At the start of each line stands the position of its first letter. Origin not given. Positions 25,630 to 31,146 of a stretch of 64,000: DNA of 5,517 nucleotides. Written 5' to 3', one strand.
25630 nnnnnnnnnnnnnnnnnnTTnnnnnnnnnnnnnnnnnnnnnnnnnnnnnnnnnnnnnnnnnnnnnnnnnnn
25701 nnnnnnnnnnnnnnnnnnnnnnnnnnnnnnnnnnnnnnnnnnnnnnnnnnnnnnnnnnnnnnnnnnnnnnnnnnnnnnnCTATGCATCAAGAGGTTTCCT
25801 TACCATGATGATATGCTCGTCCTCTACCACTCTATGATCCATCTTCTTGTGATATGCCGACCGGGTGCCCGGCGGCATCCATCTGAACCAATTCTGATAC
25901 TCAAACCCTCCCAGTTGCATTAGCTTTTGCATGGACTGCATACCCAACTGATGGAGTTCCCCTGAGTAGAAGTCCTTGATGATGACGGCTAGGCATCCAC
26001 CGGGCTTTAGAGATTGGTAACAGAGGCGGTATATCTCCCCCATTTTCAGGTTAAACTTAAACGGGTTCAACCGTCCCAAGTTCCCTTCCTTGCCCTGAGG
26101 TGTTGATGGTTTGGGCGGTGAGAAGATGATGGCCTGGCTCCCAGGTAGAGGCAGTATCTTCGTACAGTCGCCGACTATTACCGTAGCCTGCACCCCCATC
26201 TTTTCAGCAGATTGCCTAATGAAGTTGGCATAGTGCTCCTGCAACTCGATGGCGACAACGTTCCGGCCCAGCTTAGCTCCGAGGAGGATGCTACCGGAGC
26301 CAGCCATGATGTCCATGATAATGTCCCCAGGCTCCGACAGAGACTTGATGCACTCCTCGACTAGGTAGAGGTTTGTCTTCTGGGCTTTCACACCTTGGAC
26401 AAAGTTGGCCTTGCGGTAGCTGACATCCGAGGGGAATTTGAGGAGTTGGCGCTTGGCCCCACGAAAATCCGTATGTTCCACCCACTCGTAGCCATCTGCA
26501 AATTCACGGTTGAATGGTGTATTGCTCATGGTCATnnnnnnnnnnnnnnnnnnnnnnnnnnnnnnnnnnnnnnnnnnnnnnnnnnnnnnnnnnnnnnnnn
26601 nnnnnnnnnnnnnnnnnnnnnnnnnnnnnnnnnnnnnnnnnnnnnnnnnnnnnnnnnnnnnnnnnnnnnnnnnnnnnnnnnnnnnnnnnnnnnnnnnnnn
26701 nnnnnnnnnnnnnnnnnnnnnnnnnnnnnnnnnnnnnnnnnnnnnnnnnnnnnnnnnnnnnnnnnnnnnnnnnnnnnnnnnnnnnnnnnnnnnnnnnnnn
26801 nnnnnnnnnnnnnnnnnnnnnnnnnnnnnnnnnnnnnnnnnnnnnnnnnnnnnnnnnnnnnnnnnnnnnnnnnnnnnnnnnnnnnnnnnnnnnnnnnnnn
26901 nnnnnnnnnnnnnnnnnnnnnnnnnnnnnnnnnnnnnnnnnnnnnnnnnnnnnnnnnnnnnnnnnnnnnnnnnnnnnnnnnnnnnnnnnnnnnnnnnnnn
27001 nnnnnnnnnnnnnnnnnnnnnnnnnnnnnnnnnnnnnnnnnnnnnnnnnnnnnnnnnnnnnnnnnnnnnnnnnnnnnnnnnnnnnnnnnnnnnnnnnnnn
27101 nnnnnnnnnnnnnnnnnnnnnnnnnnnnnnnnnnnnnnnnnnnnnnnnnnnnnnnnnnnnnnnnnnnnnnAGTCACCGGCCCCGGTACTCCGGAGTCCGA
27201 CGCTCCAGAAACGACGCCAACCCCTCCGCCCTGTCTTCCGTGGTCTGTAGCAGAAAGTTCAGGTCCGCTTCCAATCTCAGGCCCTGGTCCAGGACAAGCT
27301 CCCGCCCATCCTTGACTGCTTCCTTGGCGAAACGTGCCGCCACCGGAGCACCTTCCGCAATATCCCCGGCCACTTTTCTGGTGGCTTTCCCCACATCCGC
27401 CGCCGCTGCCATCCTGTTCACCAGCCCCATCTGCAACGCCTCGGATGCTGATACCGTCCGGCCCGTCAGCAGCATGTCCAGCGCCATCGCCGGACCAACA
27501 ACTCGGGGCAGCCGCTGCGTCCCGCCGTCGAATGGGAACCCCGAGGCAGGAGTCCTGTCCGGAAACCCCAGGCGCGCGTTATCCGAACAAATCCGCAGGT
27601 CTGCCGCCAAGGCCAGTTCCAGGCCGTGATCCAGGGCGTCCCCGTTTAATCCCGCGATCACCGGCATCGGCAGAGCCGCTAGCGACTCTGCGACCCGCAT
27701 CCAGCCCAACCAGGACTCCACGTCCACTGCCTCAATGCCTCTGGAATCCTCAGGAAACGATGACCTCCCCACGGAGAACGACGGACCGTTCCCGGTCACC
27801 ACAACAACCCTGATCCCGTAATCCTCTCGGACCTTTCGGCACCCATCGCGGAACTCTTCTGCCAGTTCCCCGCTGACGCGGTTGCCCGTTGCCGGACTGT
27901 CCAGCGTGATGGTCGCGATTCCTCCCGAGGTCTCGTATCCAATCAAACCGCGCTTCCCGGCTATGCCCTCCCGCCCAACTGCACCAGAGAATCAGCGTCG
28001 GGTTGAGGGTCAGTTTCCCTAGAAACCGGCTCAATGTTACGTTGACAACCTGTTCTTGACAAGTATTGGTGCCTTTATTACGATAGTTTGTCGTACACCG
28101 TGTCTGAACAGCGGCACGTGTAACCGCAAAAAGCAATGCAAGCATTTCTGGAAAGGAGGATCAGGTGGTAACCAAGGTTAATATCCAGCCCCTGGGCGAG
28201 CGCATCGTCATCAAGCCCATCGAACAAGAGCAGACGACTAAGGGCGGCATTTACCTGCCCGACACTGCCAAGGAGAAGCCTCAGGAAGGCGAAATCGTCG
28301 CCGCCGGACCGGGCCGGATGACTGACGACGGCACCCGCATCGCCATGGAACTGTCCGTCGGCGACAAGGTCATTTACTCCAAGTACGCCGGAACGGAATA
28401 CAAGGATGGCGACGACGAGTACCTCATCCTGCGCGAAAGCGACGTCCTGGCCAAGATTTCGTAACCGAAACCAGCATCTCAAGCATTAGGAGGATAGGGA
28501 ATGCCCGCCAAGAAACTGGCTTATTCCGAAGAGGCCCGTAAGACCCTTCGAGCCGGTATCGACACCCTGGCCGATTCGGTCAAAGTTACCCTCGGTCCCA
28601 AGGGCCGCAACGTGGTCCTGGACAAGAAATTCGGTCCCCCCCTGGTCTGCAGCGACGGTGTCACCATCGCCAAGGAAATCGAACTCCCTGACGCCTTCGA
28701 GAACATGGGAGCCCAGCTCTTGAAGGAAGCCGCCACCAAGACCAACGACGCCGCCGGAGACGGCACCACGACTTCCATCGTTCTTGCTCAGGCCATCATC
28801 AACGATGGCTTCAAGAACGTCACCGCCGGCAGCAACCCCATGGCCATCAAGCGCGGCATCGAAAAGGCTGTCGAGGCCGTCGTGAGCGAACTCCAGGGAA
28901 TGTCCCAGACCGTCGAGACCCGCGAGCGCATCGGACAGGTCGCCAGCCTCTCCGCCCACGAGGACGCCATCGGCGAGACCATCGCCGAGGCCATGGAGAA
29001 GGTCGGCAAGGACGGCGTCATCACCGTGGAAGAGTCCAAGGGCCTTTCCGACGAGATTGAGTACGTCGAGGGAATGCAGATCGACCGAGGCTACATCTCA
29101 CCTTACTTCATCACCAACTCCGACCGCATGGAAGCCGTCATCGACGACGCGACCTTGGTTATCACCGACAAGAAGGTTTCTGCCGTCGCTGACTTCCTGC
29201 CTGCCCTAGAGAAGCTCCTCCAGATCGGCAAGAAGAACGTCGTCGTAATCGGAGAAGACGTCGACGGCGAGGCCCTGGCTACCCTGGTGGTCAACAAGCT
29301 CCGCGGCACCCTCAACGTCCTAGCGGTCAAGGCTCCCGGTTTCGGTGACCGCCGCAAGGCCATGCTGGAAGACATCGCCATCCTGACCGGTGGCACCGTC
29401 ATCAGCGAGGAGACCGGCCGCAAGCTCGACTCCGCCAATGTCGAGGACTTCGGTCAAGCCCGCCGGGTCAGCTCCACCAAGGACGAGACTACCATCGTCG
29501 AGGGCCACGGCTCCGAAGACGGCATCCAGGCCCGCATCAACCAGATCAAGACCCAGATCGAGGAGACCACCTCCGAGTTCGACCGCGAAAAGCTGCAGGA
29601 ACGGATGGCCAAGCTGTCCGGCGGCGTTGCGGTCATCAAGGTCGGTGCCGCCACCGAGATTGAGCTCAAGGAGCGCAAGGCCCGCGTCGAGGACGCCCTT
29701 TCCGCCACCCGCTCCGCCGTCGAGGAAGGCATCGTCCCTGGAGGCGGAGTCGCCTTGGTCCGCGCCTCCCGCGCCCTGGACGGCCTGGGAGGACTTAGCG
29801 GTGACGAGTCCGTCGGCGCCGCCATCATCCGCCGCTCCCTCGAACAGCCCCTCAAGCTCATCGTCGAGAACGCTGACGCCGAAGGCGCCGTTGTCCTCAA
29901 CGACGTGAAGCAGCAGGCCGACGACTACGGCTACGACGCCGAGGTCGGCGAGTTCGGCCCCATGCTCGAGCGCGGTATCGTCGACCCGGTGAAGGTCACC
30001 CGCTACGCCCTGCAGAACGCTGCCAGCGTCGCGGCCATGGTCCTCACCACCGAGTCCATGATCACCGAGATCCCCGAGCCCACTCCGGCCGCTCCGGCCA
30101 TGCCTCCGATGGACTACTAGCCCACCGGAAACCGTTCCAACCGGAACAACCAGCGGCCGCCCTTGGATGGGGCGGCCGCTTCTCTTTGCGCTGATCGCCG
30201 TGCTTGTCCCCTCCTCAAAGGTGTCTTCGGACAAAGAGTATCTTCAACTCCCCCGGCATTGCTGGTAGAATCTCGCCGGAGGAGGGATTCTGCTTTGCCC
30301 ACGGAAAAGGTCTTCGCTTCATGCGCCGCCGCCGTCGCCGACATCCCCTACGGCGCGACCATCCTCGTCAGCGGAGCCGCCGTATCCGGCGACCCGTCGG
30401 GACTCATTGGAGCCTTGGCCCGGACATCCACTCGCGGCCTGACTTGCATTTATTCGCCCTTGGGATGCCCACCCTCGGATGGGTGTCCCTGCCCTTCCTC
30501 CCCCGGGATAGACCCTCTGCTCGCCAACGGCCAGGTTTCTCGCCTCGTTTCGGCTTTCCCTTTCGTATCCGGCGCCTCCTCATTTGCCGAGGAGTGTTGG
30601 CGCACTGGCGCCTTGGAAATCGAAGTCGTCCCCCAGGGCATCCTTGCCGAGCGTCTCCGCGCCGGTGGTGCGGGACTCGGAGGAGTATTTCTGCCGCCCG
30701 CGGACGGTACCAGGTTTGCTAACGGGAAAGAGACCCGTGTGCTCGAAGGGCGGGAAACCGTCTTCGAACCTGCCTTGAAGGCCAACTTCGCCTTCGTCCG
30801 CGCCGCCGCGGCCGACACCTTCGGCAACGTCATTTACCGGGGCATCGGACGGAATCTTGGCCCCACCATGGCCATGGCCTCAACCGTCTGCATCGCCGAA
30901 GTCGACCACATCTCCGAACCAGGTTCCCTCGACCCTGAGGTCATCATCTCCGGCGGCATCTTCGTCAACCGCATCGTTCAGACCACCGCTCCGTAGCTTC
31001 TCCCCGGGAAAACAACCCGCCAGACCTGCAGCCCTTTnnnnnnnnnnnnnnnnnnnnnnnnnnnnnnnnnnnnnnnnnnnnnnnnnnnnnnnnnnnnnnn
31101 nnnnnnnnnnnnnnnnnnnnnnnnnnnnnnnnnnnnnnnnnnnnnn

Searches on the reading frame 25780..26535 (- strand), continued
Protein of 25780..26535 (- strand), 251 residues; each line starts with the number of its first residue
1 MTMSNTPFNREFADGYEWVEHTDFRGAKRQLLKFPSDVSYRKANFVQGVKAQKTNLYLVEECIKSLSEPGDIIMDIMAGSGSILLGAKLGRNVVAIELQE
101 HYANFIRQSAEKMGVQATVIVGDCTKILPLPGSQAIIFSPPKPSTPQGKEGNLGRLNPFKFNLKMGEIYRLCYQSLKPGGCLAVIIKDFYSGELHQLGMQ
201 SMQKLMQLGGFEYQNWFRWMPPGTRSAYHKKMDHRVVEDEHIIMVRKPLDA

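Call 46: fold_search(model_id=the predicted structure, library=pdb)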
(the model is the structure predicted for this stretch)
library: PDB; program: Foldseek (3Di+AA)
matches with E <= 10: 1975; with E <= 0.001: 1207
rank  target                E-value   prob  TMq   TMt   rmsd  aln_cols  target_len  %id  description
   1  6zxw_G                6.3e-13  1.00  0.56  0.45   8.0       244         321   16  Structure of Archaeoglobus fulgidus Trm11-Trm112 m2G10 tRNA methyltransferase complex bound to sinefungin (released 2020-09-23)
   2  6zxv_B                1.7e-12  1.00  0.56  0.44   5.2       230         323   17  Structure of Archaeoglobus fulgidus Trm11 m2G10 tRNA methyltransferase enzyme bound to sinefungin (released 2020-09-23)
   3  6zxv_A                3.1e-12  1.00  0.60  0.47   4.9       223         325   16  Structure of Archaeoglobus fulgidus Trm11 m2G10 tRNA methyltransferase enzyme bound to sinefungin (released 2020-09-23)
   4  6zxy                  7.5e-12  1.00  0.58  0.46   7.7       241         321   16  Structure of Archaeoglobus fulgidus Trm11 m2G10 tRNA methyltransferase enzyme (released 2020-09-23)
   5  3ocj                  4.0e-10  1.00  0.54  0.46   6.6       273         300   14  The crystal structure of a possilbe exported protein from Bordetella parapertussis (released 2010-10-06)
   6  3mb5                  1.4e-09  1.00  0.49  0.49  12.7       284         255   15  Crystal structure of P. abyssi tRNA m1A58 methyltransferase in complex with S-adenosyl-L-methionine (released 2010-05-12)
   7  3eey_F                1.8e-09  1.00  0.46  0.58   6.2       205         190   17  CRYSTAL STRUCTURE OF PUTATIVE RRNA-METHYLASE FROM Clostridium thermocellum (released 2008-09-16)
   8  3mti_B                2.3e-09  1.00  0.50  0.66   6.2       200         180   15  The Crystal Structure of a rRNA Methylase from Streptococcus thermophilus to 1.95A (released 2010-05-12)
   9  3tma                  2.7e-09  1.00  0.52  0.40   3.8       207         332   19  Crystal structure of TrmN from Thermus thermophilus (released 2012-03-14)
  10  5e71                  3.1e-09  1.00  0.62  0.49   4.6       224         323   15  Crystal structure of the archaeal tRNA m2G/m22G10 methyltransferase (aTrm11) from Thermococcus kodakarensis (released 2016-07-06)
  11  4kdr                  4.5e-09  1.00  0.50  0.60   5.1       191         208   10  Crystal Structure of UBIG/SAH complex (released 2014-04-30)
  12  3a27                  6.1e-09  1.00  0.48  0.54  10.5       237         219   13  Crystal structure of M. jannaschii TYW2 in complex with AdoMet (released 2009-09-15)
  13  3e05_D                6.9e-09  1.00  0.50  0.63   5.9       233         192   13  CRYSTAL STRUCTURE OF Precorrin-6y C5,15-methyltransferase FROM Geobacter metallireducens GS-15 (released 2008-08-12)
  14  4f86_K                6.9e-09  1.00  0.53  0.52   7.5       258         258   13  Structure analysis of Geranyl diphosphate methyltransferase in complex with GPP and sinefungin (released 2012-10-31)
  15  3lby_A                6.9e-09  1.00  0.46  0.62   5.8       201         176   16  Crystal structure of SMU.1697c, a putative methyltransferase from streptococcus mutans in complex with SAH (released 2011-01-12)
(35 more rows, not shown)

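Call 70: search_dna_similar(query=window:25780-26535:-, collection=phages, mode=protein, max_evalue=0.00001, max_rows=15)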
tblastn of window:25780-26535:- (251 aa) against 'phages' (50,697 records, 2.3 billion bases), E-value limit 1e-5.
Records with a match: 2; places in all: 2; records where one place covers at least 80% of the query: 0.
Best place of each record, by identity: <60% 2.
By first word of the organism name: Marine 2.
By host as written in the record: - 2.
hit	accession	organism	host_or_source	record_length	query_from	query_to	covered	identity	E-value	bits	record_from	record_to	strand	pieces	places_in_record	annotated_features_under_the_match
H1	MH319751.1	Marine virus AG-345-F15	single cell amplified by WGA-X; seawater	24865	58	120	25%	45.3%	9e-7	55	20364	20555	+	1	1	record has no annotation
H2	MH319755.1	Marine virus AG-345-L05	single cell amplified by WGA-X; seawater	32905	58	108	20%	50.0%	3e-6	54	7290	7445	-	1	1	record has no annotation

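Call 71: find_related_loci(query=A2, collection=viral_contigs, flank=6000)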
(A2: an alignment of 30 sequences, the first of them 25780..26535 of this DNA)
Query A2 (251 aa) in viral_contigs; peptide patterns used: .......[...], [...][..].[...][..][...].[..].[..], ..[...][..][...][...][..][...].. (x = any residue, [..] = any of these).
318 stretches matched a pattern; 169 encode a relative of the query (tblastn E <= 1e-3); the best 80 are kept; 80 distinct loci.
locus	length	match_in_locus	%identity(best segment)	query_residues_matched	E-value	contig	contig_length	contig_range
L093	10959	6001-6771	35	28-248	1e-42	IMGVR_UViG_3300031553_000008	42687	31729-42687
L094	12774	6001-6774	35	22-248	2e-40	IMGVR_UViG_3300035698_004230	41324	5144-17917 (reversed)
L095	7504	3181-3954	36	22-248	2e-40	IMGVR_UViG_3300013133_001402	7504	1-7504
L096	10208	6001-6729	36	34-247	3e-40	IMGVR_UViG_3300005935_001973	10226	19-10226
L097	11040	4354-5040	39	34-235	2e-39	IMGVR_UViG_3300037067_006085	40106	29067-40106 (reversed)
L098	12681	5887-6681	32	9-251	1e-38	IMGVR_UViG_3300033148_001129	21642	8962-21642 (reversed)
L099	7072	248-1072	34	4-247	1e-38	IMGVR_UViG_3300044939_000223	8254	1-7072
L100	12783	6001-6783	35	9-247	2e-38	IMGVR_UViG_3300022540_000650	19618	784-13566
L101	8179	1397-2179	35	9-247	2e-38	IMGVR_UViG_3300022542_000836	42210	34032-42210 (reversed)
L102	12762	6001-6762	35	35-249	5e-38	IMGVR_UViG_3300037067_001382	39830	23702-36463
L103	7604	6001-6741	33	32-248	2e-36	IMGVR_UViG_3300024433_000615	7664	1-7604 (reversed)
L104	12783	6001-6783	33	22-248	3e-36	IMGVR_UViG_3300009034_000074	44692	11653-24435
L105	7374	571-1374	31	7-248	4e-36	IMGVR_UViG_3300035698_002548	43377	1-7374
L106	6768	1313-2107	32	10-248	5e-36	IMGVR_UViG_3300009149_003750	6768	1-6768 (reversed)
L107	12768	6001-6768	33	30-248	7e-36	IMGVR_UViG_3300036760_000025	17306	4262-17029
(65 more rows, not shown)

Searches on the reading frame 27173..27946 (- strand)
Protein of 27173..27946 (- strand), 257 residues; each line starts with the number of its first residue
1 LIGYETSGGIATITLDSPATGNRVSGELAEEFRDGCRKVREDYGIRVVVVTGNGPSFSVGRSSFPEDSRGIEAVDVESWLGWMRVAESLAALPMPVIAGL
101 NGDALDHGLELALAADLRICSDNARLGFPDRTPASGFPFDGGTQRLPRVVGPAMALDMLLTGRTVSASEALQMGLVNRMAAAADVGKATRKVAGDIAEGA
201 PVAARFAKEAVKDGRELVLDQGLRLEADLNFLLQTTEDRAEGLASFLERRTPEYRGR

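Call 3: search_protein_families(library=pfam, proteins=[window:27173-27946:-], max_evalue=0.1)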
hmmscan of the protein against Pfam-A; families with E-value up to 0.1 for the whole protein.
window:27173-27946:- (257 aa): 2 families
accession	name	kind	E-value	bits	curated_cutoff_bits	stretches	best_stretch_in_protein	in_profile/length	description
PF00378.25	ECH_1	-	1.3e-46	159.4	27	1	5-256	1-250/251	Enoyl-CoA hydratase/isomerase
PF16113.10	ECH_2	-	6e-16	59.3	27.2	1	11-189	2-181/335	Enoyl-CoA hydratase/isomerase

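Call 69: search_protein_families(library=ncbifam, proteins=[window:27173-27946:-], max_evalue=1e-10)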
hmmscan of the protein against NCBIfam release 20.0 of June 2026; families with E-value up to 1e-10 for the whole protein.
window:27173-27946:- (257 aa): 66 families (the best 25 are shown)
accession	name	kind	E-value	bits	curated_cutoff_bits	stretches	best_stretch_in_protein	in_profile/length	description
NF005802.0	PRK07657.1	equivalog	4.3e-53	180.5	363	1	8-256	12-259/260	enoyl-CoA hydratase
NF007239.0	PRK09674.1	equivalog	3.4e-49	167.6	371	1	7-257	11-257/257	2,3-dehydroadipyl-CoA hydratase PaaF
NF006007.0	PRK08138.1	subfamily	3.6e-47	160.9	355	1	7-257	15-261/261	enoyl-CoA hydratase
NF051848.1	EnCoAHydtEchA19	equivalog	8.4e-47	159.9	400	1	5-257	5-258/258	enoyl-CoA hydratase EchA19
NF006699.0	PRK09245.1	subfamily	1.6e-46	158.7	354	1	3-256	6-265/266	crotonase/enoyl-CoA hydratase family protein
NF005803.0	PRK07658.1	equivalog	5.6e-45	153.7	313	1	4-257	6-257/257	enoyl-CoA hydratase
NF004475.0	PRK05809.1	subfamily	5.1e-44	150.7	394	1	5-256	9-259/260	short-chain-enoyl-CoA hydratase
NF004517.0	PRK05862.1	equivalog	8.8e-43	146.6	396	1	4-256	8-256/257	enoyl-CoA hydratase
NF042430.2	EnCoAhydt_DpgD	equivalog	4.9e-40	137.6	400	1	4-256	1-257/258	enoyl-CoA-hydratase DpgD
NF004840.0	PRK06190.1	equivalog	1.4e-39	136.2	253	1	4-233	8-235/260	enoyl-CoA hydratase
NF006108.0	PRK08259.1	equivalog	2.2e-38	132.2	273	1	4-246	7-244/256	crotonase/enoyl-CoA hydratase family protein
NF006566.0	PRK09076.1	subfamily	2.6e-38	132.1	286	1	3-255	8-258/260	enoyl-CoA hydratase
NF004796.0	PRK06144.1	subfamily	1.1e-37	130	272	1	3-257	11-262/262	enoyl-CoA hydratase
NF002936.2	PRK03580.1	equivalog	1.1e-37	129.8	500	1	6-257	9-261/261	crotonobetainyl-CoA hydratase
NF004634.0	PRK05980.1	equivalog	4.5e-37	127.9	375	1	3-256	6-262/263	crotonase/enoyl-CoA hydratase family protein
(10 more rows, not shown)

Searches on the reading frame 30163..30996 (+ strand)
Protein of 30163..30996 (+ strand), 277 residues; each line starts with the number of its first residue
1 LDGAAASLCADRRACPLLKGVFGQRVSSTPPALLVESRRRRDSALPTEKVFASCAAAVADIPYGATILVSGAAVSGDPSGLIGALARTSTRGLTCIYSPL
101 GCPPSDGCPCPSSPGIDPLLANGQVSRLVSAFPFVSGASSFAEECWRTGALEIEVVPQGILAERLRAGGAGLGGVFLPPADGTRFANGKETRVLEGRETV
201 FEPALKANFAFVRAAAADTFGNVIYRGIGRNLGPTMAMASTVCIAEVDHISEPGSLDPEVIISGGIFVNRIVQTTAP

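Call 69: search_protein_families(library=ncbifam, proteins=[window:30163-30996:+], max_evalue=1e-10)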
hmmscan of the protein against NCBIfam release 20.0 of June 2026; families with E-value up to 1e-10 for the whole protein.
window:30163-30996:+ (277 aa): 2 families
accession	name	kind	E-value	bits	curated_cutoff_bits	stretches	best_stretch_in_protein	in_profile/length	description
TIGR02429.1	pcaI_scoA_fam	subfamily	8.2e-63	211.7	128.5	1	48-274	3-219/222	3-oxoacid CoA-transferase subunit A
NF007394.0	PRK09920.1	equivalog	2.4e-36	125.4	315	1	63-273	17-215/219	acetate CoA-transferase subunit alpha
